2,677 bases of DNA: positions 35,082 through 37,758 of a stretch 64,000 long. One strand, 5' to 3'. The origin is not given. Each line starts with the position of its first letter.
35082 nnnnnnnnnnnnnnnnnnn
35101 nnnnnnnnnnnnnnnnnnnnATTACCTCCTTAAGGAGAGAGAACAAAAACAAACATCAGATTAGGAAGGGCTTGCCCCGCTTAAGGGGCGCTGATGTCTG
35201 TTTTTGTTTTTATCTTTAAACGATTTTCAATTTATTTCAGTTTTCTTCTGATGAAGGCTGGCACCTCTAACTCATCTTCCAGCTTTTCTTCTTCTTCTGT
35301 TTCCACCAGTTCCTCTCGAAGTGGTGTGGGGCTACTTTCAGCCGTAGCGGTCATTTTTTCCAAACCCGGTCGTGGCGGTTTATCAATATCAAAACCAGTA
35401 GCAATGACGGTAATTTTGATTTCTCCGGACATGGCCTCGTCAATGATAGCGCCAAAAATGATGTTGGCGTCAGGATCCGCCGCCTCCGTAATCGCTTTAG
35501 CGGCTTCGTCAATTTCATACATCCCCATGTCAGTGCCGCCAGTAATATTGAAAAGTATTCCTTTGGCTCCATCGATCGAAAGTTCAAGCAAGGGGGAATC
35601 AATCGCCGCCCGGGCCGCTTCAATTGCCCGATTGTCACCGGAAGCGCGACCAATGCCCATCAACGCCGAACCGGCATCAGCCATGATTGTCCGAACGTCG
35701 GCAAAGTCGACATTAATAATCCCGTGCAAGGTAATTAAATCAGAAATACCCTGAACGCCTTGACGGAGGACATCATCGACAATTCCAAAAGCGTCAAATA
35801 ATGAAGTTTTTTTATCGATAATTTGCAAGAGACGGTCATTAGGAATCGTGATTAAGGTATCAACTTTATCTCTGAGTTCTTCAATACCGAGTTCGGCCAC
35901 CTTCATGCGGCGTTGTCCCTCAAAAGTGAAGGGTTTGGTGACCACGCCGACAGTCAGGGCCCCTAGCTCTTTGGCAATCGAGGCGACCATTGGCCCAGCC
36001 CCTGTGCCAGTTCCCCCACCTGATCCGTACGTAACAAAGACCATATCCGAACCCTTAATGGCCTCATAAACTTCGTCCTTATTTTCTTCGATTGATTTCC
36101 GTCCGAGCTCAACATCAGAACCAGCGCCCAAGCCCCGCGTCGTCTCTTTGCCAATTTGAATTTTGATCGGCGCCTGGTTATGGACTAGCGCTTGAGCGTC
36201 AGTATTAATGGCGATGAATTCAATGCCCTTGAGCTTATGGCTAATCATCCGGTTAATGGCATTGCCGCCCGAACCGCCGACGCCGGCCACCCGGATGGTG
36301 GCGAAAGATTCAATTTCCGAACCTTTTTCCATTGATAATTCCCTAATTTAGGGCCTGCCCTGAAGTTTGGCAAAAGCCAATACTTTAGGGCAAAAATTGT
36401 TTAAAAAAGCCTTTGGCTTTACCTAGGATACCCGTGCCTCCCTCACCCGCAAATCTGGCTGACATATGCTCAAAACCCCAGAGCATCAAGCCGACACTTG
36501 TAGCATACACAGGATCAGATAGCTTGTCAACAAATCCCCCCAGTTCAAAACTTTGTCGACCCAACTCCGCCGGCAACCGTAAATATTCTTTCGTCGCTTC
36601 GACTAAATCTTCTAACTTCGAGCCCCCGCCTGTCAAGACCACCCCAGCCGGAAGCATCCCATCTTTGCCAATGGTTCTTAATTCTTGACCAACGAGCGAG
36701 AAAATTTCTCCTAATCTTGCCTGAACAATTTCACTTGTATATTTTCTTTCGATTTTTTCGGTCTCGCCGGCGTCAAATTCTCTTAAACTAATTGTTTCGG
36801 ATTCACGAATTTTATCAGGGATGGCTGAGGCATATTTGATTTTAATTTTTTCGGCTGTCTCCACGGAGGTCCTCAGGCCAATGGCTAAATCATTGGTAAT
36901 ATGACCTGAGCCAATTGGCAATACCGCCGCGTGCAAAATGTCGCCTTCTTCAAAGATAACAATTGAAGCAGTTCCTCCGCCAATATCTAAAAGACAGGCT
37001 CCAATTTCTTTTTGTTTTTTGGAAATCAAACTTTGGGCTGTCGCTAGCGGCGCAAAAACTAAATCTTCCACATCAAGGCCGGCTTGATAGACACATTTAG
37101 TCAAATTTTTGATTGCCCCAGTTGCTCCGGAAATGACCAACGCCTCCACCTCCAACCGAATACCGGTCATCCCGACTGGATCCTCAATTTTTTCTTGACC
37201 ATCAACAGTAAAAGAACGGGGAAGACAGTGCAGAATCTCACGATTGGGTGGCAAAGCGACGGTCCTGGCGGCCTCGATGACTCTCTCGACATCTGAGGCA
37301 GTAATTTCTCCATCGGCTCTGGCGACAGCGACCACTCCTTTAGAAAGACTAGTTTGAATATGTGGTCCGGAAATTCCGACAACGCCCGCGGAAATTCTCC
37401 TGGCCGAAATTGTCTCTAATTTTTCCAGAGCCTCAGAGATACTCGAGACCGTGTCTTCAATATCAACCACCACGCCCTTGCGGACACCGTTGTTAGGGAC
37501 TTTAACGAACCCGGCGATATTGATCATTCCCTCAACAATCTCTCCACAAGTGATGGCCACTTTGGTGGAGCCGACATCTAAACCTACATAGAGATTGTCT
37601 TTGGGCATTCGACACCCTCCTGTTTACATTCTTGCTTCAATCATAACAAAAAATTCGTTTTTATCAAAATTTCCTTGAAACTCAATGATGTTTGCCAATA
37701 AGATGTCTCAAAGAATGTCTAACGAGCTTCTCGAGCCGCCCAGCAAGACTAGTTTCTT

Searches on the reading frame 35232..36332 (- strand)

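Call 26: search_protein_families(library=pfam, proteins=[window:35232-36332:-], max_evalue=0.00001)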
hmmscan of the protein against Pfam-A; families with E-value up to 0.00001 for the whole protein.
window:35232-36332:- (366 aa): 2 families
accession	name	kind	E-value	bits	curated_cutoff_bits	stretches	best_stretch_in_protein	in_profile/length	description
PF00091.31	Tubulin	-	1.8e-47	162.5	33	1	13-173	2-190/190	Tubulin/FtsZ family, GTPase domain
PF12327.13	FtsZ_C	-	3.4e-37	127.1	27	1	221-315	1-95/95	FtsZ family, C-terminal domain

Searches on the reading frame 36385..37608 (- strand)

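Call 26: search_protein_families(library=pfam, proteins=[window:36385-37608:-], max_evalue=0.00001)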
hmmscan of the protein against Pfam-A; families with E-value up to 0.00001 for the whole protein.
window:36385-37608:- (407 aa): 4 families
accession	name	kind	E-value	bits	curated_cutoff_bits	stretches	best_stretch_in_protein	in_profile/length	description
PF14450.12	FtsA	-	7.9e-37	126.9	31.8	1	205-373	1-127/127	Cell division protein FtsA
PF02491.25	SHS2_FTSA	-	5e-29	100.9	25.4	1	81-159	1-78/79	SHS2 domain inserted in FTSA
PF06723.19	MreB_Mbl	-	5.2e-13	49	27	1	200-352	143-306/327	MreB/Mbl protein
PF06277.17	EutA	-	1.8e-06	27.6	27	1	173-242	116-183/475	Ethanolamine utilisation protein EutA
